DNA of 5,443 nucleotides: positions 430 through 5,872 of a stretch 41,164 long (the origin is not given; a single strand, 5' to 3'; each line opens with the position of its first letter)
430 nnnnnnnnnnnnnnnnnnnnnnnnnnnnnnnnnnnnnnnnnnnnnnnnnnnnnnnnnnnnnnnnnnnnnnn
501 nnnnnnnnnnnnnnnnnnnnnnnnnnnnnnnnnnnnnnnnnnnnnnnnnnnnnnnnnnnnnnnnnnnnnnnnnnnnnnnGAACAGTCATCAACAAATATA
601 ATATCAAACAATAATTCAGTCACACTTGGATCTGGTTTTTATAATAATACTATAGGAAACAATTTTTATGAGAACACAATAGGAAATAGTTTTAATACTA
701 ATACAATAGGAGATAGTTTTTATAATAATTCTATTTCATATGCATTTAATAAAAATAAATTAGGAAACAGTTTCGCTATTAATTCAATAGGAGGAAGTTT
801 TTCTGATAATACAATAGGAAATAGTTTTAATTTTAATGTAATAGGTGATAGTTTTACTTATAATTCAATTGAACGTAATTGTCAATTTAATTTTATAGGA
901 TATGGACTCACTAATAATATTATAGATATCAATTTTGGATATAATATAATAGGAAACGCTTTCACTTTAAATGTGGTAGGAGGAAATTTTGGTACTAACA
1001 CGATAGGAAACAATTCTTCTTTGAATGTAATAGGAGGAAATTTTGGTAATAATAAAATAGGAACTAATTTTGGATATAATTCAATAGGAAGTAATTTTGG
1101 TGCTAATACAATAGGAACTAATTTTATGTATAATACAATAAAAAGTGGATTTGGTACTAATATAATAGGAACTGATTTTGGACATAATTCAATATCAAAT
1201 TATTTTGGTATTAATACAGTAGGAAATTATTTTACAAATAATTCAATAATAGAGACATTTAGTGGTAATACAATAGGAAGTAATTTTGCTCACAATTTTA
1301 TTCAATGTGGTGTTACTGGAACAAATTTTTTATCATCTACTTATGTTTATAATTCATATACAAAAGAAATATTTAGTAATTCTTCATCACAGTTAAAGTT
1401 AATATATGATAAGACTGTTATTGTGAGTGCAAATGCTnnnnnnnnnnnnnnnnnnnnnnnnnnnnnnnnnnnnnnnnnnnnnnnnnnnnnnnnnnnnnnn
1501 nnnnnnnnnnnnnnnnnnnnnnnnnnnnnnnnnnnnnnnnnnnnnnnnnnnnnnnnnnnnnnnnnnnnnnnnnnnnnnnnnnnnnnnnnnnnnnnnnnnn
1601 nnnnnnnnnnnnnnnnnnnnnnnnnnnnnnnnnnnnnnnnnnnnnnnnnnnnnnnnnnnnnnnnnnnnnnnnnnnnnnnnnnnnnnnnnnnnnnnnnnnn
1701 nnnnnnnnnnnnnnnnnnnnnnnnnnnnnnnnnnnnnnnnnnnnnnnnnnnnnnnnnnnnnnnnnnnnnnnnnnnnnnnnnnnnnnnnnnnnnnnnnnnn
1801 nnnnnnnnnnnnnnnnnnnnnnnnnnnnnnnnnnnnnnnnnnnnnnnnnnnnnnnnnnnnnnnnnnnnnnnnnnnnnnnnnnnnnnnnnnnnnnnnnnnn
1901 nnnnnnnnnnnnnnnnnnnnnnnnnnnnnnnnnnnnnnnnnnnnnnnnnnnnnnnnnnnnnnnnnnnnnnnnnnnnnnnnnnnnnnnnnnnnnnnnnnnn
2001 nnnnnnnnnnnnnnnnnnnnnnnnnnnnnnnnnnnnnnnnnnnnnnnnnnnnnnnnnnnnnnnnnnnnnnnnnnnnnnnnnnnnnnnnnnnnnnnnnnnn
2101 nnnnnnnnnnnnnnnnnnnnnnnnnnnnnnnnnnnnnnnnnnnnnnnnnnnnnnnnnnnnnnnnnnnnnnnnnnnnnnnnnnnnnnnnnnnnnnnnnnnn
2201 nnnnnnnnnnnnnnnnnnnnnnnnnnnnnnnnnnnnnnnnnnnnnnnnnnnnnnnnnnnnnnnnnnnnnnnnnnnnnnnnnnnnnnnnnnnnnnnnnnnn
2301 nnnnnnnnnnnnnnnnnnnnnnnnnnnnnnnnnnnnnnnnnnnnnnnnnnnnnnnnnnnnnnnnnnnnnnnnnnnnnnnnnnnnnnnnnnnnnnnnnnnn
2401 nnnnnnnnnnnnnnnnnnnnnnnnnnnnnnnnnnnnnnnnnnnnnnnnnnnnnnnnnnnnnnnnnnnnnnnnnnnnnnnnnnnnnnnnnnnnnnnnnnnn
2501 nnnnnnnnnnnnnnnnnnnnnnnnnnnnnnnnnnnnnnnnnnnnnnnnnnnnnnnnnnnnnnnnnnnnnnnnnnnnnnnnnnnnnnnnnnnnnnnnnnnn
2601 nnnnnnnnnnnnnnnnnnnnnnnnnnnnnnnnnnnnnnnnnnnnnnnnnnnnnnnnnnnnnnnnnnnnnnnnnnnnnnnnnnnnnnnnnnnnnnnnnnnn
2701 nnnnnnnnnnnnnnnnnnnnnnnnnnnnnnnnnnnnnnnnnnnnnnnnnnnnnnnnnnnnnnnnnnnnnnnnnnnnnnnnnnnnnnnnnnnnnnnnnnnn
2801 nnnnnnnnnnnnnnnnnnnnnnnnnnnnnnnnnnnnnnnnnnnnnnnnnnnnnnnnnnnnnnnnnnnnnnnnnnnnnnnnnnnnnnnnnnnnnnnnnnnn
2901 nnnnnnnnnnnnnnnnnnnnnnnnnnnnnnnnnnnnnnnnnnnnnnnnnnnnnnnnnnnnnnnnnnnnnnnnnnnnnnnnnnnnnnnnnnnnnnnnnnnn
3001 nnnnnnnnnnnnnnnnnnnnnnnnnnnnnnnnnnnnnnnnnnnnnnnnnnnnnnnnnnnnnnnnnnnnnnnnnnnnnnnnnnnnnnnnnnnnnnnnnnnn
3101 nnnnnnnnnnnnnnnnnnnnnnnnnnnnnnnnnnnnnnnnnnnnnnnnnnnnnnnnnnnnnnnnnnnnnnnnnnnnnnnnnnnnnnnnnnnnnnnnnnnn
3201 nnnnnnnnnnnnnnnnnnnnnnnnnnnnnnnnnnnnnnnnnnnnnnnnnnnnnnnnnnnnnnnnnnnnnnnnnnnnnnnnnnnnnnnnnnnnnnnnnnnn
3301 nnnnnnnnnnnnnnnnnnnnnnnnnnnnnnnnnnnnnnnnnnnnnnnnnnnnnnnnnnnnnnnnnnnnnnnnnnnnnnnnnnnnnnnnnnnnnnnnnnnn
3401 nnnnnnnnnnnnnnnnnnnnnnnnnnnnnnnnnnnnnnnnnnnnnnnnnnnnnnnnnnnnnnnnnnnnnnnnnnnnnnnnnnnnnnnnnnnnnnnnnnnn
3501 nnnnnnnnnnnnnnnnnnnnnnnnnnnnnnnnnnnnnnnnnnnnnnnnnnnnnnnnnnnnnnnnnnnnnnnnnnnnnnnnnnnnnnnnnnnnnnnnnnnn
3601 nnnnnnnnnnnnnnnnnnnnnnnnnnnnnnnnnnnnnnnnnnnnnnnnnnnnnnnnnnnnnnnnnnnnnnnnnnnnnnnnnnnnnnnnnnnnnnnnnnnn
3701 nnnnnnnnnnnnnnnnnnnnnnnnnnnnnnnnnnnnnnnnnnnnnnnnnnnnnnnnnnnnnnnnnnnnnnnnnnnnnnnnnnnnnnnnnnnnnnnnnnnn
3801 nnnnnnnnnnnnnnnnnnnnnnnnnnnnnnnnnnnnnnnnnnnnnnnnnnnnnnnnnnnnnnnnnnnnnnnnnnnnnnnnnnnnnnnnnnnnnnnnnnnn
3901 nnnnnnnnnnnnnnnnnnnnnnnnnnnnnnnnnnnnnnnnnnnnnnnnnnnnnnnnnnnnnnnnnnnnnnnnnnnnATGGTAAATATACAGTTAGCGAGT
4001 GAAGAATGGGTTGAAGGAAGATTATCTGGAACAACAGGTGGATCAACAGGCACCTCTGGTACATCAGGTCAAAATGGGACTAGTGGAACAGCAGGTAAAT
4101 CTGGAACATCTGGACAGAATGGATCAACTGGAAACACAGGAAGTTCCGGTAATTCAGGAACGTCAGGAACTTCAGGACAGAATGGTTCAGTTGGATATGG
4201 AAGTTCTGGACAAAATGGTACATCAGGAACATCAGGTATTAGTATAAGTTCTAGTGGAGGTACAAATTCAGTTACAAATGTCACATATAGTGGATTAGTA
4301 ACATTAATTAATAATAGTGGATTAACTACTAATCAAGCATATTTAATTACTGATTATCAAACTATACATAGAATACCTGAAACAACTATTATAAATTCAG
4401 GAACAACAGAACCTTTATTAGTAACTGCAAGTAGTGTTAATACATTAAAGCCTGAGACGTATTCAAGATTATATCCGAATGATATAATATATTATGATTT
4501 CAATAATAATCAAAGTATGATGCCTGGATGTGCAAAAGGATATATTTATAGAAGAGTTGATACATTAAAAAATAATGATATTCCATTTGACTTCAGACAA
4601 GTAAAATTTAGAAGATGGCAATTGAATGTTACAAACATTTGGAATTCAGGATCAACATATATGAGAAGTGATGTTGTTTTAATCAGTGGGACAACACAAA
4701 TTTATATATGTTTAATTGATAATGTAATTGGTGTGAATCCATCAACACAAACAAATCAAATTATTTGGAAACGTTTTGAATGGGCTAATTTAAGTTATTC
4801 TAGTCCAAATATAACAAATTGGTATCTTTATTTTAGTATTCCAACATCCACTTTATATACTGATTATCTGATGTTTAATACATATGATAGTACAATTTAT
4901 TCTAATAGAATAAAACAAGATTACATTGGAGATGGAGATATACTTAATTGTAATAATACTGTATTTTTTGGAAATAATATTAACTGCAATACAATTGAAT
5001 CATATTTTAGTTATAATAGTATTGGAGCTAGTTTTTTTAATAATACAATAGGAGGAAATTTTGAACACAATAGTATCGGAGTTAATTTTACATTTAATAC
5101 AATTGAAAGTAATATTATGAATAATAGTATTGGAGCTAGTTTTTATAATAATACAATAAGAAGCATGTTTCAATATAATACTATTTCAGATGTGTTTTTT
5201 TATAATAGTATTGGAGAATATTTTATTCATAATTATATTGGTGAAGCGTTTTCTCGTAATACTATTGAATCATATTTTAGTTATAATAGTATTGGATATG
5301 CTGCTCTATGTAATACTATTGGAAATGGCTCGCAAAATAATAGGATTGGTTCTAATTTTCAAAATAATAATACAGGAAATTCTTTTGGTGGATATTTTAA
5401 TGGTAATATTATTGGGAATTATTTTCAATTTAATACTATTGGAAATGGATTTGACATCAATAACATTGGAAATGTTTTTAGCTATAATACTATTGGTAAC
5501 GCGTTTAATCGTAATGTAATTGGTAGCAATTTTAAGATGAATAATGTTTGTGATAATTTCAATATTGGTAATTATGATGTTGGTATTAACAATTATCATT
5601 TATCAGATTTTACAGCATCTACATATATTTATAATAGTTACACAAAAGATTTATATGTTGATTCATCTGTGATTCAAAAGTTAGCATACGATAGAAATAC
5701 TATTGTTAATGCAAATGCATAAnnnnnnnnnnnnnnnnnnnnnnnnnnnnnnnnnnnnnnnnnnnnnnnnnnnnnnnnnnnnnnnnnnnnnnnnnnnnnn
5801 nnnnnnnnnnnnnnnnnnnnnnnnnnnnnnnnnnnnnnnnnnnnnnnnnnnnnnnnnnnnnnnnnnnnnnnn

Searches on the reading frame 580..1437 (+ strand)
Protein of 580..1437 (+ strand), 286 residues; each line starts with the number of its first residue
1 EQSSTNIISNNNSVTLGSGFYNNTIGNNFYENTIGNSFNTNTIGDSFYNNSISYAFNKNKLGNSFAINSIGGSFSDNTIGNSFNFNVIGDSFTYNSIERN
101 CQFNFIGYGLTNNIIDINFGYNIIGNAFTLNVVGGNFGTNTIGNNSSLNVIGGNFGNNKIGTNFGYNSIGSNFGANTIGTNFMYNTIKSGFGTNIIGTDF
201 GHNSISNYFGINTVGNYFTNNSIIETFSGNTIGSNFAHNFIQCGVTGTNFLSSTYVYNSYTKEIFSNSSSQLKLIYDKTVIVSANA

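Call 46: predict_structure(alignment_id=A2)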
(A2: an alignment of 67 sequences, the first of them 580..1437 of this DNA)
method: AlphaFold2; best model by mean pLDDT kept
length: 286 residues; sequences in the alignment: 67
mean_pLDDT: 80.9   pTM: 0.78
mean pLDDT of the five models: 80.9, 80.2, 79.0, 74.5, 65.8
residues with pLDDT >= 90: 100; 70-90: 126; 50-70: 45; < 50: 15
segments of 3 or more residues with pLDDT < 50: 1-6, 9-12
pLDDT, mean of each block of 10 residues (from residue 1): 43 65 83 84 87 88 90 90 90 90 90 91 90 91 91 91 92 91 91 90 88 85 79 76 57 55 55 62 60
secondary structure, 60 per line:
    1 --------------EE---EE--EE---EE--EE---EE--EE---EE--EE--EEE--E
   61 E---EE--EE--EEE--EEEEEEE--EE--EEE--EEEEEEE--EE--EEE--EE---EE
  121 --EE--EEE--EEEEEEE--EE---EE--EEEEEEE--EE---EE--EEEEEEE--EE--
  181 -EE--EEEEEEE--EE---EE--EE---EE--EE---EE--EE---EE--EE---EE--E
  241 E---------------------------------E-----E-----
elements in order: E55-57 E73-75 E78-84 E91-93 E96-102 E109-111 E127-129 E132-138 E150-156 E168-174 E186-192

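Call 57: fold_search(model_id=the predicted structure, library=viral)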
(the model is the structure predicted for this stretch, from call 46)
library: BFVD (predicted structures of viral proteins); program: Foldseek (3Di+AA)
matches with E <= 10: 489; with E <= 0.001: 1
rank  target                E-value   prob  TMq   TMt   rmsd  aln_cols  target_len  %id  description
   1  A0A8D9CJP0            8.7e-04  0.72  0.19  0.13  15.4       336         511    6  Caspase 9 inhibitor [Ectromelia virus]
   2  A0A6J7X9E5            3.6e-03  0.99  0.32  0.12  11.3       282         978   15  Major tropism determinant N-terminal domain-containing protein [uncultured Caudovirales phage]
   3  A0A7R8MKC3            1.3e-02  0.38  0.21  0.11  13.3       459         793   14  Putative EPS-depolymerase [Klebsiella phage vB_KvM-Eowyn]
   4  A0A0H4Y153            1.3e-02  0.30  0.20  0.16  13.2       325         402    9  Uncharacterized protein [Salmon gill poxvirus]
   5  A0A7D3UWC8            2.9e-02  0.82  0.28  0.19  11.9       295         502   15  (no name in the UniProt tables at hand)
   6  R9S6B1                5.1e-02  0.11  0.16  0.10  15.6       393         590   12  Uncharacterized protein [Prochlorococcus phage P-SSM5]
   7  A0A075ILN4            6.6e-02  0.21  0.19  0.16  12.7       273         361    6  EVN041 [Ectromelia virus Naval]
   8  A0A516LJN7            6.6e-02  0.18  0.21  0.13  12.8       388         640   11  (no name in the UniProt tables at hand)
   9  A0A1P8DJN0            6.6e-02  0.13  0.18  0.11  14.9       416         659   12  (no name in the UniProt tables at hand)
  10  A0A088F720            6.9e-02  0.44  0.28  0.14  13.0       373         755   11  (no name in the UniProt tables at hand)
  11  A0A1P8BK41            7.3e-02  0.60  0.30  0.17  11.9       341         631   15  Lyase [Escherichia phage AAPEc6]
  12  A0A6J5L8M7            7.3e-02  0.44  0.27  0.13  16.3       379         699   12  Uncharacterized protein [uncultured Caudovirales phage]
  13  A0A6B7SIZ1            7.7e-02  0.57  0.29  0.14  11.5       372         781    9  Tail tubular protein [Vibrio phage Seahorse]
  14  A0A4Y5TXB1            7.7e-02  0.38  0.23  0.11  12.3       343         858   10  Uncharacterized protein [Aeromonas phage 2L372D]
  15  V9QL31                8.5e-02  0.18  0.22  0.14  12.5       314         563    9  (no name in the UniProt tables at hand)
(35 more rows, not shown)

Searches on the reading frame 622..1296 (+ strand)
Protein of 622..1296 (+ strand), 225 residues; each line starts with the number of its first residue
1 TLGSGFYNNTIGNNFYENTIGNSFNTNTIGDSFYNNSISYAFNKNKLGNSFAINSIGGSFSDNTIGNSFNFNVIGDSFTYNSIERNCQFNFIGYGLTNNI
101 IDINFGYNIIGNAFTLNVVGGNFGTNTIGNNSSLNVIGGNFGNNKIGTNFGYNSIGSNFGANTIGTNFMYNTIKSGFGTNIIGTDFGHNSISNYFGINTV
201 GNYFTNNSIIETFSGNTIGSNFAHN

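Call 49: search_protein_representatives(protein=window:622-1296:+)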
Query: 225 residues. Proteins with E-value up to 0.001 (for the whole library): 636; up to 1e-10: 305; up to 1e-30: 34. The best 150 are listed.
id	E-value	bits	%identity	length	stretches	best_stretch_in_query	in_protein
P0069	7.8e-61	222.3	39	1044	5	2-198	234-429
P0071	2.2e-57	211.0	41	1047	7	2-198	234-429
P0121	1.7e-55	204.8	41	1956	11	5-166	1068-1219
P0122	9.9e-49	182.7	42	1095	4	1-208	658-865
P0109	4.1e-48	180.6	44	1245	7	3-162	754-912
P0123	5.6e-46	173.7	48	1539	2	1-204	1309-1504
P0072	2.4e-44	168.3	44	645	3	23-225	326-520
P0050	1.1e-41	159.6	41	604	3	2-225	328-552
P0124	4.0e-41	157.8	50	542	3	6-191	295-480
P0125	3.8e-40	154.6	43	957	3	4-209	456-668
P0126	1.2e-39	152.9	32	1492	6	1-94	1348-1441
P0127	1.9e-39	152.3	54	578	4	1-90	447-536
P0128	4.5e-39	151.1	43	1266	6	4-78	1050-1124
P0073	6.3e-39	150.6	44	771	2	10-225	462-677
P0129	5.8e-38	147.4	43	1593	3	5-222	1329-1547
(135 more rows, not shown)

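Call 79: search_protein_families(library=pfam, proteins=[window:622-1296:+], max_evalue=10)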
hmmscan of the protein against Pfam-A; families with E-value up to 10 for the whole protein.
window:622-1296:+ (225 aa): 0 families

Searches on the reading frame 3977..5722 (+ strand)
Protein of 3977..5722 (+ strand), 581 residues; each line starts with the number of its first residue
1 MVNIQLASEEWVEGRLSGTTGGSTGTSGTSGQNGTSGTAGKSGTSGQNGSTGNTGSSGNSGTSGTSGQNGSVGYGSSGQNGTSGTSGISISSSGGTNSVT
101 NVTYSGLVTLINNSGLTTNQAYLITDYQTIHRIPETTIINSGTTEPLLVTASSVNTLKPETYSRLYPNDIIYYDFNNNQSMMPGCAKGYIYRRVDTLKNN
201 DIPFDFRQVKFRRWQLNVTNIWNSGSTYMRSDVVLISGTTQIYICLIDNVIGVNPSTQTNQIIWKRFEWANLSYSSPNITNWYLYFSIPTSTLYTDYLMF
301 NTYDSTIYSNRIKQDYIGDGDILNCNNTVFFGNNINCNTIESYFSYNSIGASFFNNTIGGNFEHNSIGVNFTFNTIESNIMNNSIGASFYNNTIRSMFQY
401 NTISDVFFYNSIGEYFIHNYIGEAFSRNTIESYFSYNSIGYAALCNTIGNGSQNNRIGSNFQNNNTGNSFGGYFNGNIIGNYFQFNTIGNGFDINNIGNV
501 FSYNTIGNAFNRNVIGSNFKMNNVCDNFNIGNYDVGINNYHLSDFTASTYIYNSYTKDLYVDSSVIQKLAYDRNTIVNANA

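Call 7: search_protein_families(library=pfam, proteins=[window:3977-5722:+], max_evalue=1)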
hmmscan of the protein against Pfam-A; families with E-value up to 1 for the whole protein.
window:3977-5722:+ (581 aa): 2 families
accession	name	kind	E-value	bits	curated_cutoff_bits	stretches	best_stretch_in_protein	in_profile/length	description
PF01391.23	Collagen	-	1.8e-06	28.1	27.2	1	28-81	4-55/60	Collagen triple helix repeat (20 copies)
PF17162.9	DUF5118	-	0.28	11.4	27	1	284-306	28-50/50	Domain of unknown function (DUF5118)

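Call 8: search_protein_families(library=phrogs, proteins=[window:3977-5722:+], max_evalue=0.01)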
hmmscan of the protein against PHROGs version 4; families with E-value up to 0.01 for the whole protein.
window:3977-5722:+ (581 aa): 14 families
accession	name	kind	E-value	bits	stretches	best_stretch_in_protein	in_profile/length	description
phrog_366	-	tail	8.8e-09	36.3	1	21-120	311-410/474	tail fiber protein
phrog_5073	-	tail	9.4e-07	29.2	1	22-162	282-416/519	tail fiber protein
phrog_1806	-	tail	8.7e-06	26.2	1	21-99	168-245/276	collagen like minor tail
phrog_38766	-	head and packaging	1.1e-05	25.2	1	22-87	103-166/478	virion structural protein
phrog_1658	-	unknown function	1.6e-05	25.8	1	21-109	42-135/239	-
phrog_26246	-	tail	0.00011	22.5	1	22-89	119-187/329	tail protein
phrog_3420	-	unknown function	0.00066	18.3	1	18-105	38-123/929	-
phrog_32123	-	unknown function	0.00075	18.9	1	21-114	244-337/532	-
phrog_10972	-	tail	0.002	18.7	1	24-89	156-225/343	tail fiber protein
phrog_6320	-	tail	0.002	18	1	22-87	125-191/745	tail fiber protein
phrog_8745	-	tail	0.0034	15.7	1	22-96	1386-1466/1803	tail fiber protein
phrog_26346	-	unknown function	0.0044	16.8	1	14-89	185-261/659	-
phrog_26654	-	unknown function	0.0073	16.7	0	21-95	67-159/360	-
phrog_18350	-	tail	0.0076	16.9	0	21-87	98-166/253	tail fiber protein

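Call 16: search_protein_families(library=ncbifam, proteins=[window:3977-5722:+], max_evalue=1)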
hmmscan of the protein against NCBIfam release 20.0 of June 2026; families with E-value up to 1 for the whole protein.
window:3977-5722:+ (581 aa): 3 families
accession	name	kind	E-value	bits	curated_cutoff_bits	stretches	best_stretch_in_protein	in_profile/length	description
NF038329.2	gly_rich_SclB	equivalog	1.3e-06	27.7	325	1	21-87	246-313/442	LPXTG-anchored collagen-like adhesin Scl2/SclB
NF038330.1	adhesin_SclA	exception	4.6e-05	23.2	400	1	18-87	110-180/405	LPXTG-anchored collagen-like adhesin Scl1/SclA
NF046116.1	adhesin_Lcl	equivalog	0.00055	18.6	500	1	22-88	75-142/431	collagen-like adhesin Lcl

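Call 68: find_related_loci(query=A4, collection=genome_contigs, flank=6000)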
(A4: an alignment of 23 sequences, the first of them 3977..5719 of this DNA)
Query A4 (581 aa) in genome_contigs; peptide patterns used: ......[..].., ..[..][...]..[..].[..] (x = any residue, [..] = any of these).
29 stretches matched a pattern; 5 encode a relative of the query (tblastn E <= 1e-3); 5 distinct loci.
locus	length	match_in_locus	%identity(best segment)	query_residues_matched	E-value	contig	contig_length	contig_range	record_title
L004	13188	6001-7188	48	86-544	3e-89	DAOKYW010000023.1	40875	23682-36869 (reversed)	MAG TPA_asm: Bacteroidales bacterium isolate AMR_MDS_0034 NODE_572_length_40875_cov_9.768422, whole genome shotgun seque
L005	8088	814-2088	38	102-581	4e-73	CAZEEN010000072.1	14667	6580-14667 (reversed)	MAG TPA_asm: uncultured Paludibacter sp. isolate binchicken_co309_12 genome assembly, contig: NODE_2608_length_14667_cov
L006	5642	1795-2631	36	102-544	6e-44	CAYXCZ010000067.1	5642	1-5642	MAG TPA_asm: uncultured Lentimicrobiaceae bacterium isolate binchicken_co113_232 genome assembly, contig: NODE_17432_len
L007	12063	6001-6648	39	98-303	3e-42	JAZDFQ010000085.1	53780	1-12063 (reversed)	MAG: Ignavibacteriota bacterium isolate MEGAHIT-group-0.214 k141_17716099, whole genome shotgun sequence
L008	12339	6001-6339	52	102-214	8e-35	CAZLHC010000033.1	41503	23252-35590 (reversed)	MAG TPA_asm: uncultured Paludibacter sp. isolate SRP263991_co7_18 genome assembly, contig: NODE_1023_length_41503_cov_9.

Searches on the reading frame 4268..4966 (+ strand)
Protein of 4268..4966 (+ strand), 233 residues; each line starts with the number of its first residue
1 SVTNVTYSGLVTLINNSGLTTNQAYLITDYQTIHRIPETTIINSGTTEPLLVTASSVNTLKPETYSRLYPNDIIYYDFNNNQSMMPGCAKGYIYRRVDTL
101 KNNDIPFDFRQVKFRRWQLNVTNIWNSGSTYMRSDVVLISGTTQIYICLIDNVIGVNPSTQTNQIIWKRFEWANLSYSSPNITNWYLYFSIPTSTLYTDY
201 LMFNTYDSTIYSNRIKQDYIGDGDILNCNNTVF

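Call 74: search_solved_structures(query=A5, max_evalue=10, show_alignments=2)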
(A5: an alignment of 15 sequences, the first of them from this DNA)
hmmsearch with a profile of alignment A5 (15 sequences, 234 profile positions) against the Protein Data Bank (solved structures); distinct sequences matched with E-value up to 10: 1.
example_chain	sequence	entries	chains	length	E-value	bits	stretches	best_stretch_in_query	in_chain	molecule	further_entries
6mxv_A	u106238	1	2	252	0.21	14.4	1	79-185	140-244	Rhodanese-like family protein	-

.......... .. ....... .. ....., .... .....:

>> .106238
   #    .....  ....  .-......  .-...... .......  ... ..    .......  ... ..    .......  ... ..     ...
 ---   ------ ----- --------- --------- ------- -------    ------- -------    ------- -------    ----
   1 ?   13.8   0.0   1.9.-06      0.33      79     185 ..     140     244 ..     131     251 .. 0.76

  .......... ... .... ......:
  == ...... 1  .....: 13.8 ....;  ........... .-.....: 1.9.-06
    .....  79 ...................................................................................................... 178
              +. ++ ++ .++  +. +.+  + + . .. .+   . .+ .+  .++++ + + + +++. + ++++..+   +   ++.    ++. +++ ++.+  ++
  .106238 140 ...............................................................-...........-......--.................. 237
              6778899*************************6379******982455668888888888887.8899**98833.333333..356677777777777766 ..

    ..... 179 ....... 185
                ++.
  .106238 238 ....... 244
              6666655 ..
